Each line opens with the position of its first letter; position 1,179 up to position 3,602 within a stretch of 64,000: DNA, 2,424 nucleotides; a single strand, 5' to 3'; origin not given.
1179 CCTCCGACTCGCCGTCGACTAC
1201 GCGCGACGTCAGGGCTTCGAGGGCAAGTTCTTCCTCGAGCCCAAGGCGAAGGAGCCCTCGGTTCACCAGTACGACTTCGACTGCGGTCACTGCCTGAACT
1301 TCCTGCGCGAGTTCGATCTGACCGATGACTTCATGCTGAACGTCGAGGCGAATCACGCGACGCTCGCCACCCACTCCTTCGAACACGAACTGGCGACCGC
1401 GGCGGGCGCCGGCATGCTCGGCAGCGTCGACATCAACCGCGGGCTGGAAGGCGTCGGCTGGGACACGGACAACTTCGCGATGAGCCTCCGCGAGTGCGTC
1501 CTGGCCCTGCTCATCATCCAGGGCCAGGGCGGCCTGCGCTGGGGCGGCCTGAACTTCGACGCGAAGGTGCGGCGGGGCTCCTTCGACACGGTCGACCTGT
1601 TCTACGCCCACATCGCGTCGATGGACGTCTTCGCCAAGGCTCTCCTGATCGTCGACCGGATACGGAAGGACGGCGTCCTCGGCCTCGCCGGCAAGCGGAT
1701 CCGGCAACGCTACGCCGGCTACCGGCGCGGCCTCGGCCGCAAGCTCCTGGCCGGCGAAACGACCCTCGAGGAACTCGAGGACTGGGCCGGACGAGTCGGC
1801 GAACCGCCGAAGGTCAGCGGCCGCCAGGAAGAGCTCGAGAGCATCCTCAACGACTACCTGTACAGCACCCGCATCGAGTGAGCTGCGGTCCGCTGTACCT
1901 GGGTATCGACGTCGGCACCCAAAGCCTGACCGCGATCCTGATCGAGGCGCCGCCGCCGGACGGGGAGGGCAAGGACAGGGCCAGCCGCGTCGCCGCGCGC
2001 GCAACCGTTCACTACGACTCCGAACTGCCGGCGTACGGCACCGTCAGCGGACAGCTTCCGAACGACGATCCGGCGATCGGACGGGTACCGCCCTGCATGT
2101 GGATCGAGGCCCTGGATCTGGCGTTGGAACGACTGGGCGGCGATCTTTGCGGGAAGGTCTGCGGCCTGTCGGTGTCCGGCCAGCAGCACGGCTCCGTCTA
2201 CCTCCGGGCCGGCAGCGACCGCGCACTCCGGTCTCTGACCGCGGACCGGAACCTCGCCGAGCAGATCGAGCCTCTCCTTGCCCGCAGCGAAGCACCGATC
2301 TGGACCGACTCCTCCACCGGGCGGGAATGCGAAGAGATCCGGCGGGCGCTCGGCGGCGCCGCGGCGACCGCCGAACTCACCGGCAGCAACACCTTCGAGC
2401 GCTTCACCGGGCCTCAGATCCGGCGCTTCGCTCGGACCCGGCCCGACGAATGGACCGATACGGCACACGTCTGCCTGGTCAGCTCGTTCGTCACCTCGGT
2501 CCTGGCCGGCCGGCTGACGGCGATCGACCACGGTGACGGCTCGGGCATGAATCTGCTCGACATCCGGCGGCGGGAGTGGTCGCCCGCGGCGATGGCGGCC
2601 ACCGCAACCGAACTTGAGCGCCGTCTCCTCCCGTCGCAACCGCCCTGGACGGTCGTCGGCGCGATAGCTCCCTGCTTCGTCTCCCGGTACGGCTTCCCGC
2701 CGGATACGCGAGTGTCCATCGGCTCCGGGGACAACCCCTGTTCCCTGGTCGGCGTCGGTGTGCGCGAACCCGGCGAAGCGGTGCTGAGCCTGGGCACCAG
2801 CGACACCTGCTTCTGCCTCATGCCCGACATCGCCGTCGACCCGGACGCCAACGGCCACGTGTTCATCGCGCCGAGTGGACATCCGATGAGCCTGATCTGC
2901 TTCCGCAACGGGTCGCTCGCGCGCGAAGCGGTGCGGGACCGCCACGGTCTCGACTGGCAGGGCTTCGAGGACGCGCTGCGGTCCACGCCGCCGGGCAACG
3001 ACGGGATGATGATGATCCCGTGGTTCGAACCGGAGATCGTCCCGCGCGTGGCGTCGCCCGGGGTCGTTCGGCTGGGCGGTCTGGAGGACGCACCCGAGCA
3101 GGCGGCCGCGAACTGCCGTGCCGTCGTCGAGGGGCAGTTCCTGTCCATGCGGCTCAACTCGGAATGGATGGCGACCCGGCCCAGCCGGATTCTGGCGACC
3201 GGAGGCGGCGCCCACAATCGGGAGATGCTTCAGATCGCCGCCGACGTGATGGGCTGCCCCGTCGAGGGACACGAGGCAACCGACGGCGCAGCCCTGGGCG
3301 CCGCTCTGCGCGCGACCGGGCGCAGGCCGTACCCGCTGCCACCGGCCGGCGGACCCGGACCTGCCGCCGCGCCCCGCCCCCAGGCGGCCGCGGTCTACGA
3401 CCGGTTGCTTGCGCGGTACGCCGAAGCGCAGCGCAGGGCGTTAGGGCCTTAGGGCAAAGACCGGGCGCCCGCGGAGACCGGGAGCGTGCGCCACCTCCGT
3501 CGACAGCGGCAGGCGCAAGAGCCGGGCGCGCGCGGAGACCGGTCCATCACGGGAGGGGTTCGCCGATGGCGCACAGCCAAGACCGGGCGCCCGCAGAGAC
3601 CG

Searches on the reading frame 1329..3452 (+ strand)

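Call 32: search_protein_families(library=pfam, proteins=[window:1329-3452:+], max_evalue=0.01)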
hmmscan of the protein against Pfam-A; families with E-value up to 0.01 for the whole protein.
window:1329-3452:+ (707 aa): 2 families
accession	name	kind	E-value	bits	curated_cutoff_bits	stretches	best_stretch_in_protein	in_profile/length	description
PF02782.22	FGGY_C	-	3.4e-17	63.3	27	1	485-662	2-194/198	FGGY family of carbohydrate kinases, C-terminal domain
PF00370.27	FGGY_N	-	2.9e-15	57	28.8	1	322-475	95-245/245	FGGY family of carbohydrate kinases, N-terminal domain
